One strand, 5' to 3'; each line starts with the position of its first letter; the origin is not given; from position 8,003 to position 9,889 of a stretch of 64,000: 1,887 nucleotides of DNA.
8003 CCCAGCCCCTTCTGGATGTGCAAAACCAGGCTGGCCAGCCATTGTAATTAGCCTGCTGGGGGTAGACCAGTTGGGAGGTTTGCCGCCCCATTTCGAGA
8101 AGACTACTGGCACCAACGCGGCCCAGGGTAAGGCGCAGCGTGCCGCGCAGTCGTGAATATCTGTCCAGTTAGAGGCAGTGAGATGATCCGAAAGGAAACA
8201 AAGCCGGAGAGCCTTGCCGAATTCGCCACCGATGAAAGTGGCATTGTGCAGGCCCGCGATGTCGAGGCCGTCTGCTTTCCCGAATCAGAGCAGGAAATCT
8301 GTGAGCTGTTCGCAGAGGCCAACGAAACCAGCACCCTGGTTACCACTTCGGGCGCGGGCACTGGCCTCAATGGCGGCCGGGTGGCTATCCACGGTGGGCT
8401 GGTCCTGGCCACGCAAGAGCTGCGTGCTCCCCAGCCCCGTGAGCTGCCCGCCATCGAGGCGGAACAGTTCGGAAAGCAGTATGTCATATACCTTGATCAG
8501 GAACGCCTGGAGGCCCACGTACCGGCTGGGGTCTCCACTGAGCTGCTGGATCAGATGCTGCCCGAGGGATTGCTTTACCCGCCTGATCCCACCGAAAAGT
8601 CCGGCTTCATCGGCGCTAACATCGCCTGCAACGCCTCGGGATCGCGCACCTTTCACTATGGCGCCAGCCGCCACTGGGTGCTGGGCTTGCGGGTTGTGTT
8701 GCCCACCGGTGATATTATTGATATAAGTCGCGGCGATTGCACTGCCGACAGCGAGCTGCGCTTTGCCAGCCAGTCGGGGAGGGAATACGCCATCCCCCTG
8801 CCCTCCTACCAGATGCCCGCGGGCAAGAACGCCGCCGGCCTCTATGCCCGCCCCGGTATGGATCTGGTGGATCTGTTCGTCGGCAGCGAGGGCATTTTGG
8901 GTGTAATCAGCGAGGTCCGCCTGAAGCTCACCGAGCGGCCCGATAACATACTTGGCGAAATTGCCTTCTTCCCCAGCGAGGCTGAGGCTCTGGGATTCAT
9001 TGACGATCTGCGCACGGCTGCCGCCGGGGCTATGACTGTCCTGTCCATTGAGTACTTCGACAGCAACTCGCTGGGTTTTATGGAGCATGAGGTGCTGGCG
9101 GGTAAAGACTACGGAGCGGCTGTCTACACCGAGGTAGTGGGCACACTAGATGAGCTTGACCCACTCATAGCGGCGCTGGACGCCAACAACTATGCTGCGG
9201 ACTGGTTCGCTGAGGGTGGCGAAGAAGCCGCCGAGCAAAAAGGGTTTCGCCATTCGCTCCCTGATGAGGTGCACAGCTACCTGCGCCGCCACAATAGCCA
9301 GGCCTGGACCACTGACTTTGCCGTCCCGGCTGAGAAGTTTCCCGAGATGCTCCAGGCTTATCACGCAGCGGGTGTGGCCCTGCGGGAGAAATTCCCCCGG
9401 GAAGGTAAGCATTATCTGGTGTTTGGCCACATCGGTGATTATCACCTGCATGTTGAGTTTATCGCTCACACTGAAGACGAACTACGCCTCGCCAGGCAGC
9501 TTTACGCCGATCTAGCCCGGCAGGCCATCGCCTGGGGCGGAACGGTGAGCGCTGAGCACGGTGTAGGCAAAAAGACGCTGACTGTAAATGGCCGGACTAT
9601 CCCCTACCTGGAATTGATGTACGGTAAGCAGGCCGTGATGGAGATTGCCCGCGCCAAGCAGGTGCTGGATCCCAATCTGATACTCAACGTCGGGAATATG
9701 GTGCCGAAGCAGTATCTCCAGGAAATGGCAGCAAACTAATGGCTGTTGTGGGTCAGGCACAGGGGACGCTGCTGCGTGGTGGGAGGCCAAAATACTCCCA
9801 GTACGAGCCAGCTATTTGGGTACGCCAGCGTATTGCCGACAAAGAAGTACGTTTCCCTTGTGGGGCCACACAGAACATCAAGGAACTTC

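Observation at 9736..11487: Lower-GC two-gene cassette: SocA/Panacea-like-DUF488 fusion plus an unclassifiable 265-aa protein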

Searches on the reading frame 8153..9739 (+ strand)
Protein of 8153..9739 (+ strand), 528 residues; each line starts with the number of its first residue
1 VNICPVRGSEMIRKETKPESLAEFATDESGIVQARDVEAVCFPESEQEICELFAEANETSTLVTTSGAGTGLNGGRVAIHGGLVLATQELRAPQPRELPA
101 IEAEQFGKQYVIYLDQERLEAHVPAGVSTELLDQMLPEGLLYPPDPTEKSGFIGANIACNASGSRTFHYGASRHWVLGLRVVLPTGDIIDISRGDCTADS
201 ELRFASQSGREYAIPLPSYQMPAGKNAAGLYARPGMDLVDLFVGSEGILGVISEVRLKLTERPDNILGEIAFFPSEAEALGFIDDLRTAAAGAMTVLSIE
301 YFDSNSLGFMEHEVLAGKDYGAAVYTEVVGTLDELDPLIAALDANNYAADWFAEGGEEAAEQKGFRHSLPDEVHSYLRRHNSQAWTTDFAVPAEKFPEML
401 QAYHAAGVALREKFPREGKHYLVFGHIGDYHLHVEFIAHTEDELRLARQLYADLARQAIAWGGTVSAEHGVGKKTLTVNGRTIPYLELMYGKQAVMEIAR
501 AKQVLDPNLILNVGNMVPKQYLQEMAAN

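Call 3: search_protein_families(library=pfam, proteins=[window:8153-9739:+], max_evalue=1)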
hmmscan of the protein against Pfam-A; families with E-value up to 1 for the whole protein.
window:8153-9739:+ (528 aa): 3 families
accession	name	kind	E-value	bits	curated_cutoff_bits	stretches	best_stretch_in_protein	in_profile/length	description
PF02913.24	FAD-oxidase_C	-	1.6e-25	90.7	21.2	1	271-515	10-247/248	FAD linked oxidases, C-terminal domain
PF01565.28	FAD_binding_4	-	2.7e-22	79.4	26.4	1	38-191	2-138/139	FAD binding domain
PF14435.11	SUKH-4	-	0.004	17.7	25.5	0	387-434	47-94/179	SUKH-4 immunity protein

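Call 96: find_related_loci(query=window:8153-9739:+, collection=metagenome_contigs, flank=6000)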
Query window:8153-9739:+ (528 aa) in metagenome_contigs; peptide patterns used: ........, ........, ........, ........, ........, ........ (x = any residue, [..] = any of these).
148 stretches matched a pattern; 3 encode a relative of the query (tblastn E <= 1e-3); 3 distinct loci.
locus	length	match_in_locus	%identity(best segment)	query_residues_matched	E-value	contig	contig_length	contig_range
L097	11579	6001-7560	92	6-525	0e+0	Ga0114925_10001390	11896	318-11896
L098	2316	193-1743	77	11-526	0e+0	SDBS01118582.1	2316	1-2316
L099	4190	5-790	89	265-526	3e-163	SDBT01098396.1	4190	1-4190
